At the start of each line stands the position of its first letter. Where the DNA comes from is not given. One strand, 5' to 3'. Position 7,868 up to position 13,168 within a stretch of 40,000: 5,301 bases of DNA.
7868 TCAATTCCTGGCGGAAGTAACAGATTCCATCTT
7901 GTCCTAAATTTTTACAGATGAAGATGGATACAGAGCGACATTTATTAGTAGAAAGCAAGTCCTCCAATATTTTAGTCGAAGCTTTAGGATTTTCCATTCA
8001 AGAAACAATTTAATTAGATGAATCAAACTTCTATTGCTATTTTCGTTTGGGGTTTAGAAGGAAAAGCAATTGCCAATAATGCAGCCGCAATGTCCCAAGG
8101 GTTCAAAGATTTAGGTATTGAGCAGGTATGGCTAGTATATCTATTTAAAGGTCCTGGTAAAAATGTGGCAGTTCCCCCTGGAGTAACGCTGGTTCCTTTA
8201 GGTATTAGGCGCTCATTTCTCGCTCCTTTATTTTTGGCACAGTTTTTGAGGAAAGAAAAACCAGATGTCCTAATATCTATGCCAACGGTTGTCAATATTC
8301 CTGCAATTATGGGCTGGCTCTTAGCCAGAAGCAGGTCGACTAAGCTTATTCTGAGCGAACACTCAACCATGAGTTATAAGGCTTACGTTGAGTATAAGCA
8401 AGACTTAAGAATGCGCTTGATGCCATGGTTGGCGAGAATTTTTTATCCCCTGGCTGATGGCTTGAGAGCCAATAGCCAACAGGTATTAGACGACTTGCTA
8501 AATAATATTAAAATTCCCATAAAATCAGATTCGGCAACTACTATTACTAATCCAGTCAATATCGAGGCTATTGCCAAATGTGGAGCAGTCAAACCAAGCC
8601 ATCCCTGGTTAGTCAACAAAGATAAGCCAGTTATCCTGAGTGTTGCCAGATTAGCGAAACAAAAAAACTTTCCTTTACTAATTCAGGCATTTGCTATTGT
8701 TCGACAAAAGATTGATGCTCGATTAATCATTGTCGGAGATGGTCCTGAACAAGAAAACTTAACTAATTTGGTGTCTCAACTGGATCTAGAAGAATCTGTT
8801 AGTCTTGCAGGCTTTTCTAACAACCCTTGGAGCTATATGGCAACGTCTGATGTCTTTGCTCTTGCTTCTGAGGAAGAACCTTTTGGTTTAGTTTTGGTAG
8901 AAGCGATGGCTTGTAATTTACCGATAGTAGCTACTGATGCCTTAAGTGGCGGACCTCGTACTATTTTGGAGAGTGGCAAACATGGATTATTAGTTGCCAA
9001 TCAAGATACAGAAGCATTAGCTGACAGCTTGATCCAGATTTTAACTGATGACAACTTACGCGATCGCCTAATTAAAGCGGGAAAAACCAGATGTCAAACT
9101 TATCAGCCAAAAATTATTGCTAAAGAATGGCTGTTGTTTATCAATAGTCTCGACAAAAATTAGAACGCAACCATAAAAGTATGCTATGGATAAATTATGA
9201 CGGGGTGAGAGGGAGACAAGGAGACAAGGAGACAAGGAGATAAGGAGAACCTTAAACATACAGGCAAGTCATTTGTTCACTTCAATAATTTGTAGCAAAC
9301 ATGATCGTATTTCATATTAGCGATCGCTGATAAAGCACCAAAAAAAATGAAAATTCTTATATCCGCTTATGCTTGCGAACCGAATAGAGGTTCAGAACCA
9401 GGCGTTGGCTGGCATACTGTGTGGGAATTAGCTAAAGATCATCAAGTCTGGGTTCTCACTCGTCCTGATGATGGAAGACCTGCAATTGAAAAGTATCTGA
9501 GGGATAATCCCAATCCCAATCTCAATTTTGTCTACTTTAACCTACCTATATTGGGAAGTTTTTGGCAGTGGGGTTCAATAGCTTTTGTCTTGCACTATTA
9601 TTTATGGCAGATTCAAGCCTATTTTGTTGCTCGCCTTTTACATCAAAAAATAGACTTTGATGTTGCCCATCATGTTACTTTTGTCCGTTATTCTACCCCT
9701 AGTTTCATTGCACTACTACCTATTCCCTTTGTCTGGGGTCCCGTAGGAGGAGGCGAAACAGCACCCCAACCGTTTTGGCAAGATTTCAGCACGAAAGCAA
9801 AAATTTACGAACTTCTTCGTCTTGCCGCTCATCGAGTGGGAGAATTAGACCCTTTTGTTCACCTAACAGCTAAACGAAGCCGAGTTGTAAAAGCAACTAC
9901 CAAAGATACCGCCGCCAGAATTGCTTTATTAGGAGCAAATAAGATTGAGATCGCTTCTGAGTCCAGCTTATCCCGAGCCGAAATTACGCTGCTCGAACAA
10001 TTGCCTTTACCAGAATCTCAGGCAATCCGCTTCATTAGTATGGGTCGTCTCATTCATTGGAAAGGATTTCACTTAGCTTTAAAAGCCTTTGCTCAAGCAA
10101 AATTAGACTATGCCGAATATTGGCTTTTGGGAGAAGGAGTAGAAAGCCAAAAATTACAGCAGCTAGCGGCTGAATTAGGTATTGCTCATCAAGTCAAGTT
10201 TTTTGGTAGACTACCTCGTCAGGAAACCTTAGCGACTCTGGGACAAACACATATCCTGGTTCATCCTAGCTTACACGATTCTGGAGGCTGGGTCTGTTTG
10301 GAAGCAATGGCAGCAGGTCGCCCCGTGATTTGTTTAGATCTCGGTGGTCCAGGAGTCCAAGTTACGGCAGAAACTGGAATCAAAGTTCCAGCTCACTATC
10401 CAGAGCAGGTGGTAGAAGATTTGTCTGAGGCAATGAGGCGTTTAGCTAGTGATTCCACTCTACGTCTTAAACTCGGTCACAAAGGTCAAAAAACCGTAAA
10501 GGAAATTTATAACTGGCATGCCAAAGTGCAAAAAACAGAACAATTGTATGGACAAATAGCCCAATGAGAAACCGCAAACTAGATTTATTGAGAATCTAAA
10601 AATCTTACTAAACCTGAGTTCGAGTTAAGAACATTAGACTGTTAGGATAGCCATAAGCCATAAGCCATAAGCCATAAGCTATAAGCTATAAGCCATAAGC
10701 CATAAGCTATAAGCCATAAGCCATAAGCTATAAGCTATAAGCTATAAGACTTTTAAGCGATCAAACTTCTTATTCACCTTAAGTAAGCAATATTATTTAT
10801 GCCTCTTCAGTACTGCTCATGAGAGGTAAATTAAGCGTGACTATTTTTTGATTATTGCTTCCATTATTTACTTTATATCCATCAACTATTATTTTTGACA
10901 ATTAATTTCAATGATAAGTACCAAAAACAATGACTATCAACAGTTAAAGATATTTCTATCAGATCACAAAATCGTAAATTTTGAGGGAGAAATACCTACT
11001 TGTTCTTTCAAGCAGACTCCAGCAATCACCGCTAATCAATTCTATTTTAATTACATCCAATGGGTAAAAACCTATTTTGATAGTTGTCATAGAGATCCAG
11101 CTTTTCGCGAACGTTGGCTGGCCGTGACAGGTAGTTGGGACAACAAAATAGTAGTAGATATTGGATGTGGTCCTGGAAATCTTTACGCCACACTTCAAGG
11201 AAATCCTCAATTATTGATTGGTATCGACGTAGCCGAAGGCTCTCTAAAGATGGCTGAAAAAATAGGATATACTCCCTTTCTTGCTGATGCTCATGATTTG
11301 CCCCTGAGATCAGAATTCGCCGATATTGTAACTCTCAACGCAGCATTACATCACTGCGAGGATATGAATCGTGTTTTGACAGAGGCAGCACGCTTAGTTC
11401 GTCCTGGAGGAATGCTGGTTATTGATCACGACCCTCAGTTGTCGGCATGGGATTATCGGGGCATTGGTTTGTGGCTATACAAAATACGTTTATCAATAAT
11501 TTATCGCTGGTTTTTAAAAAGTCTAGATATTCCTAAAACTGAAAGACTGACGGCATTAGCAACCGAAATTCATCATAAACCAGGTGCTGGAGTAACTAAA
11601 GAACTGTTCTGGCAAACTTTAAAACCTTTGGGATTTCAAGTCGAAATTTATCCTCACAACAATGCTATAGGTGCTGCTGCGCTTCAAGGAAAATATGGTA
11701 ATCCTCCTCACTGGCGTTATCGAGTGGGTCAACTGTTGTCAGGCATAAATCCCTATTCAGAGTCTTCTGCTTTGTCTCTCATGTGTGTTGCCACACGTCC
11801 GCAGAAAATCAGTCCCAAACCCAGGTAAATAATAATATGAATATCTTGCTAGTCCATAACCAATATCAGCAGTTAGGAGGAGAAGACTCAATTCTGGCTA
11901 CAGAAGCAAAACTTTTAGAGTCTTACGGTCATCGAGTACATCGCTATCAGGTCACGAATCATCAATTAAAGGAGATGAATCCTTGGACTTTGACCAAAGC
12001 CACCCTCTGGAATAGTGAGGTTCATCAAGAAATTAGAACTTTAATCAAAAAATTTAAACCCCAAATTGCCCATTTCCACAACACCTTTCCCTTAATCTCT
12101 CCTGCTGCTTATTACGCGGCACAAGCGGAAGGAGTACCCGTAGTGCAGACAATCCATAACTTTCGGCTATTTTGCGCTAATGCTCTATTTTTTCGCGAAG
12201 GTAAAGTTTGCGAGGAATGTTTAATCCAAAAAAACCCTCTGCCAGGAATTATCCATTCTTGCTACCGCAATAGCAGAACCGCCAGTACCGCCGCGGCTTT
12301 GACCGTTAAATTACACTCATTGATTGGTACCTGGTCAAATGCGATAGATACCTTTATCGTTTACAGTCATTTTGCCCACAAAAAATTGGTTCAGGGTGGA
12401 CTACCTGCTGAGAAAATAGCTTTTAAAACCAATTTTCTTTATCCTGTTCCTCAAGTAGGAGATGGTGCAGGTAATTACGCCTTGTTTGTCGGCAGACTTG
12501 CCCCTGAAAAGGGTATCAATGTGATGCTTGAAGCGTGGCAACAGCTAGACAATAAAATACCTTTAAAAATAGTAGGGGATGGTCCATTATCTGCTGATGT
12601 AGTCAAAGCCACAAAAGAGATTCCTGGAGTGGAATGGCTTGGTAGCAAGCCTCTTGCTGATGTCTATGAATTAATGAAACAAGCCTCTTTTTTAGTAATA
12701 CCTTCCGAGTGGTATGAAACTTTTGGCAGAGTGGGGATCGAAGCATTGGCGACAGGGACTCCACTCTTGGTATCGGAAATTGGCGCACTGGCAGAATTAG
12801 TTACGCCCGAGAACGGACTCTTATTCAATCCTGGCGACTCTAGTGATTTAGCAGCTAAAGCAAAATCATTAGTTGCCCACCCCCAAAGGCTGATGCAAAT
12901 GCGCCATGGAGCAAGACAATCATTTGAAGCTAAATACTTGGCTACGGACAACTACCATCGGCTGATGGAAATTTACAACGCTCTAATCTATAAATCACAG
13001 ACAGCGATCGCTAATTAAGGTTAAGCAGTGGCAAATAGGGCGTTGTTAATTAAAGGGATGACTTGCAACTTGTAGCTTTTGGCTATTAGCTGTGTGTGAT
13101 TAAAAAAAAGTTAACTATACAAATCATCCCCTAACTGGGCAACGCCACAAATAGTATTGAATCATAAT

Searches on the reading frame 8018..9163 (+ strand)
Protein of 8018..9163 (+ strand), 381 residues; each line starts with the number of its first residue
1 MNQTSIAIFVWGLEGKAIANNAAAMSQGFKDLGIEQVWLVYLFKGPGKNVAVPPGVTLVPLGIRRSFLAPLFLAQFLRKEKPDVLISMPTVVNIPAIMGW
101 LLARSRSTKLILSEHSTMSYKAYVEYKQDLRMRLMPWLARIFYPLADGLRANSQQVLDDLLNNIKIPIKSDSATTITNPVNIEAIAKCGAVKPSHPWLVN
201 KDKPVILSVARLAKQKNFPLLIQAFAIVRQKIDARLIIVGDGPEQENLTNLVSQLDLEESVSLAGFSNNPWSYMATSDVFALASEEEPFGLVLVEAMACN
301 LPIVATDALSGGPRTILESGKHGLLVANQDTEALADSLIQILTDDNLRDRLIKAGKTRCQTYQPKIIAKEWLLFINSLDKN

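Call 62: search_protein_families(library=pfam, proteins=[window:8018-9163:+], max_evalue=0.00001)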
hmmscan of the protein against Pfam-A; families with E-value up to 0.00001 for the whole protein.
window:8018-9163:+ (381 aa): 5 families
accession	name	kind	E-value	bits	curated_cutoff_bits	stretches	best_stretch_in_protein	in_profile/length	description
PF00534.26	Glycos_transf_1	-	1.4e-46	158.6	26.4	1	198-357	10-171/172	Glycosyl transferases group 1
PF13692.12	Glyco_trans_1_4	-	6.3e-37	127.4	27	1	203-344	1-142/142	Glycosyl transferases group 1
PF13439.12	Glyco_transf_4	-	7.6e-12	46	28.5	1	24-183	10-169/170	Glycosyltransferase Family 4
PF13579.12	Glyco_trans_4_4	-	3.6e-08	34.4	29.7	1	23-162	8-144/158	Glycosyl transferase 4-like domain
PF20706.3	GT4-conflict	-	2e-07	30.8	26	1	178-308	173-313/385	Family 4 Glycosyltransferase in conflict systems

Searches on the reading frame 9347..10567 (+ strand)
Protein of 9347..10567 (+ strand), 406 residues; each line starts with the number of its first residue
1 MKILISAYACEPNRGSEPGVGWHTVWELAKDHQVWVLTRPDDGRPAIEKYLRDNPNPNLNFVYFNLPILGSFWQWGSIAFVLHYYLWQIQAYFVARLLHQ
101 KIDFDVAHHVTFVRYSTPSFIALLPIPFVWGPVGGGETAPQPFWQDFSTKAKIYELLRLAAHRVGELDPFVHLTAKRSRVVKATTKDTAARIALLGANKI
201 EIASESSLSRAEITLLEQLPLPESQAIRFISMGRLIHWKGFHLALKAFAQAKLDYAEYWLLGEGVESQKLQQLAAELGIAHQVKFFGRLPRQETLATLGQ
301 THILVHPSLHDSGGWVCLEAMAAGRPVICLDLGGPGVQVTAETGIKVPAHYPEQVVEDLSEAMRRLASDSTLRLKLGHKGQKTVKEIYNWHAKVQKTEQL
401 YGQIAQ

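Call 41: search_protein_families(library=pfam, proteins=[window:9347-10567:+], max_evalue=0.00001)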
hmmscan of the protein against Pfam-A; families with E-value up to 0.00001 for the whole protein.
window:9347-10567:+ (406 aa): 3 families
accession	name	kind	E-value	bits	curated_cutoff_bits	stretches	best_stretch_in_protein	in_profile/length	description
PF00534.26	Glycos_transf_1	-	2.1e-28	99.4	26.4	1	226-382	15-171/172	Glycosyl transferases group 1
PF13692.12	Glyco_trans_1_4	-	7.6e-22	78.5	27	1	228-367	3-140/142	Glycosyl transferases group 1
PF20706.3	GT4-conflict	-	8.1e-07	28.8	26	1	222-342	193-323/385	Family 4 Glycosyltransferase in conflict systems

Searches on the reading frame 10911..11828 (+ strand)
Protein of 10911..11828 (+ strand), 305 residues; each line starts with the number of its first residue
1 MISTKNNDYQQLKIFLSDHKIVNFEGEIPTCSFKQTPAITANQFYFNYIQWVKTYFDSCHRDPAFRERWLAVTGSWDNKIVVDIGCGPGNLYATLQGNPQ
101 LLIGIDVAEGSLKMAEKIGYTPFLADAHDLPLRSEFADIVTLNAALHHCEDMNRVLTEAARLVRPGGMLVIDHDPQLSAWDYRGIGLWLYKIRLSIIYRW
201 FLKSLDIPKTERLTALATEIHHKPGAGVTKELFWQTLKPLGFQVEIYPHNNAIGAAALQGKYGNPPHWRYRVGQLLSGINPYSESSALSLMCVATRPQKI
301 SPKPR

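Call 41: search_protein_families(library=pfam, proteins=[window:10911-11828:+], max_evalue=0.00001)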
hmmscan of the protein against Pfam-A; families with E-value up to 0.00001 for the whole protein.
window:10911-11828:+ (305 aa): 6 families
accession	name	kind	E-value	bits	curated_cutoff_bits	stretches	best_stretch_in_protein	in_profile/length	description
PF08241.18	Methyltransf_11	-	2.2e-19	70.3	21.2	1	82-171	1-95/95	Methyltransferase domain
PF13649.12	Methyltransf_25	-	2.1e-14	54.4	27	1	81-167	1-97/97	Methyltransferase domain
PF13847.12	Methyltransf_31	-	9.7e-12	45.2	27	1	78-173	4-111/145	Methyltransferase domain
PF08242.18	Methyltransf_12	-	5.2e-11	43.6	30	1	82-169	1-98/98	Methyltransferase domain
PF13489.12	Methyltransf_23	-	5.8e-10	39.6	27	1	77-173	22-118/164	Methyltransferase domain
PF01209.24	Ubie_methyltran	-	5.9e-06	26.2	20.1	1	73-171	43-151/233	ubiE/COQ5 methyltransferase family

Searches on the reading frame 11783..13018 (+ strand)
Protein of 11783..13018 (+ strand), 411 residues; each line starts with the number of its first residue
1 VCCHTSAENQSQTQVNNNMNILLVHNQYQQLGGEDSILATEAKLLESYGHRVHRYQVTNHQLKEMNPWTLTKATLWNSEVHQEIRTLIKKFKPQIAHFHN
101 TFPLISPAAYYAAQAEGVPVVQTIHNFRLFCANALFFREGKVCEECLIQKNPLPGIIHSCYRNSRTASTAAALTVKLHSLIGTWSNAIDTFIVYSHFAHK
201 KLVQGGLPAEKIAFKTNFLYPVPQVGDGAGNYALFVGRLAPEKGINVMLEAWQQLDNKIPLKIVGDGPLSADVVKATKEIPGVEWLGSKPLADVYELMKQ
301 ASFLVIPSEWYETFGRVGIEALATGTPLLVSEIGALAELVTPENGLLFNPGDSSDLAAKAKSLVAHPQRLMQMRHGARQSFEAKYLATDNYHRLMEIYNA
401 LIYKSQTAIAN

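Call 41: search_protein_families(library=pfam, proteins=[window:11783-13018:+], max_evalue=0.00001)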
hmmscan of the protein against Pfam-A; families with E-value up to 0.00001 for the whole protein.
window:11783-13018:+ (411 aa): 6 families
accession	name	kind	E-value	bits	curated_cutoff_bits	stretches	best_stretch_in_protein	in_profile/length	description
PF00534.26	Glycos_transf_1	-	2.8e-28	99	26.4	1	230-379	15-171/172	Glycosyl transferases group 1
PF13692.12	Glyco_trans_1_4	-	3.6e-27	95.8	27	1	232-365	3-141/142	Glycosyl transferases group 1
PF13439.12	Glyco_transf_4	-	2.4e-09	37.9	28.5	1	66-213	46-160/170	Glycosyltransferase Family 4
PF20706.3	GT4-conflict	-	5.4e-07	29.4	26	1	292-341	273-321/385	Family 4 Glycosyltransferase in conflict systems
PF13579.12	Glyco_trans_4_4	-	7.9e-07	30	29.7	0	49-213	39-153/158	Glycosyl transferase 4-like domain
PF13524.12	Glyco_trans_1_2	-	1.2e-06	28.9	25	1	248-395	5-143/144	Glycosyl transferase-like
